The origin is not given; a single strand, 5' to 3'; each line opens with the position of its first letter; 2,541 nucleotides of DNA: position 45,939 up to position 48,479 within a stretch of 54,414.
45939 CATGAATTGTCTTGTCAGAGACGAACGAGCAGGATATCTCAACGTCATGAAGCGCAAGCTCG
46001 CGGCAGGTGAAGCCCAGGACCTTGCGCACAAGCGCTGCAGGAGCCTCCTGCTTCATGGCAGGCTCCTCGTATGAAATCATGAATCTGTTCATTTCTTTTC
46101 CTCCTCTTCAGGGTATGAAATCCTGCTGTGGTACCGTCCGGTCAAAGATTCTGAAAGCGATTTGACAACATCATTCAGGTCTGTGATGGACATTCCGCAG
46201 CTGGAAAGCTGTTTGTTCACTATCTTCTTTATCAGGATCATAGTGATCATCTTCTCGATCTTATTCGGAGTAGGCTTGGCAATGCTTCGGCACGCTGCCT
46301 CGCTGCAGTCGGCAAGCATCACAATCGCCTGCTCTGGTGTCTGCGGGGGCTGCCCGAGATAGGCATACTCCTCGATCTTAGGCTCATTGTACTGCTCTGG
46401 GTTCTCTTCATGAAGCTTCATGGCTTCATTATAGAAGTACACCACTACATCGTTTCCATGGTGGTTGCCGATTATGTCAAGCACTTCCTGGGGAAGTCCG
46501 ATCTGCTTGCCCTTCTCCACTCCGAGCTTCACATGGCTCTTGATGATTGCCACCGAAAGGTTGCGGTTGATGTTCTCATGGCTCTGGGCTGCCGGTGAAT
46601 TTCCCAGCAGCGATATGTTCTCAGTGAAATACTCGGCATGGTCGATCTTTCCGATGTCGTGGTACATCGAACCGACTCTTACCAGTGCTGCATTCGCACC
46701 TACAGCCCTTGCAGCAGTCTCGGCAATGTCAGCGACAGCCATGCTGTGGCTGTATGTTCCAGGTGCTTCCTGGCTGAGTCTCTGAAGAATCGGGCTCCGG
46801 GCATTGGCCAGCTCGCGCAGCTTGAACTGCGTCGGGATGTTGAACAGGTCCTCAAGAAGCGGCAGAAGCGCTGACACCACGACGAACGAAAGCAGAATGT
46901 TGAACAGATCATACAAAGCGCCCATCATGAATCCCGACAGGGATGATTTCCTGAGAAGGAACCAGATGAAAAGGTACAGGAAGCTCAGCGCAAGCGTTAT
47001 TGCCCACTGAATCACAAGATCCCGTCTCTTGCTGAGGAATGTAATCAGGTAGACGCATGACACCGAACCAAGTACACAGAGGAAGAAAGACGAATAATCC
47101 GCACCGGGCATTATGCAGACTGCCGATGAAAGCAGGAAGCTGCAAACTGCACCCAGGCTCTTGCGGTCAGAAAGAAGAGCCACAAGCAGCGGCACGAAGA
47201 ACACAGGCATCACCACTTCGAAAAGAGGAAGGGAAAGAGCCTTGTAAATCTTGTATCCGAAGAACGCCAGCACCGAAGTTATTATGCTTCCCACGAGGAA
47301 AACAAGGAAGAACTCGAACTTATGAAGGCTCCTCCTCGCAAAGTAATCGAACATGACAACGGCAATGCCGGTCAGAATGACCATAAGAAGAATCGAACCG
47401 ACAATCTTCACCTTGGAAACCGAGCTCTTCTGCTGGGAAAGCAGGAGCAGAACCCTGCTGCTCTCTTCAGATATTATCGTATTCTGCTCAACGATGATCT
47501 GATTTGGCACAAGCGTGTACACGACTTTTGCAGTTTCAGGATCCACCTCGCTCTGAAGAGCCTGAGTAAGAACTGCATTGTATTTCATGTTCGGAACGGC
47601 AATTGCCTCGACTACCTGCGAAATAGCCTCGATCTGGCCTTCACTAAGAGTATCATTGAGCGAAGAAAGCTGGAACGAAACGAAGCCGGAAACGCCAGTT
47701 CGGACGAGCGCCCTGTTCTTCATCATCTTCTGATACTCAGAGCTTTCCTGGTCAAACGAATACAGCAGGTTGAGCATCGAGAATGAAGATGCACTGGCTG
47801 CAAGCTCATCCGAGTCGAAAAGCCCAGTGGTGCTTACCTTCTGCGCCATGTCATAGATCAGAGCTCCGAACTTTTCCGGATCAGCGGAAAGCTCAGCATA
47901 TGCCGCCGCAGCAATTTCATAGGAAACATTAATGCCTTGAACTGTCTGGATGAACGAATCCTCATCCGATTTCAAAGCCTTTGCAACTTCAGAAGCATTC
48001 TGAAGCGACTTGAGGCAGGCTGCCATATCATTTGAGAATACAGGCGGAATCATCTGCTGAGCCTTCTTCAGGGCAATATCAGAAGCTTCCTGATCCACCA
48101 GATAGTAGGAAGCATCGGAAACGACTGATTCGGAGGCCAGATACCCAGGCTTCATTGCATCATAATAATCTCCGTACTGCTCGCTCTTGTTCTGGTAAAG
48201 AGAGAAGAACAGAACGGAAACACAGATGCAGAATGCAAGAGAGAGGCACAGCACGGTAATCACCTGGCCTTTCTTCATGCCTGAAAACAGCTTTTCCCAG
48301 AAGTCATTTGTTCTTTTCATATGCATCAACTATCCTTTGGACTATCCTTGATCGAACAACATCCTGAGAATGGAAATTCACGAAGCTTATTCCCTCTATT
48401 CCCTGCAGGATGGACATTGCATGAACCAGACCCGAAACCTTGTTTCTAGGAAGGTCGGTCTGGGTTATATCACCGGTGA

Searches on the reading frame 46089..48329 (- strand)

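Call 85: search_protein_families(library=pfam, proteins=[window:46089-48329:-], max_evalue=0.001)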
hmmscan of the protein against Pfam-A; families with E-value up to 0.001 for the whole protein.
window:46089-48329:- (746 aa): 3 families
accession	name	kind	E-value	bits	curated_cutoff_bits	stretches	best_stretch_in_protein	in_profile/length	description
PF01966.28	HD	-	9.5e-17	61.8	22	1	525-678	1-115/116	HD domain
PF07697.16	7TMR-HDED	-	8.2e-14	52.6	27.6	1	60-294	1-217/224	7TM-HD extracellular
PF07698.17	7TM-7TMR_HD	-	7.4e-12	46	29.4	1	309-500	4-190/190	7TM receptor with intracellular HD hydrolase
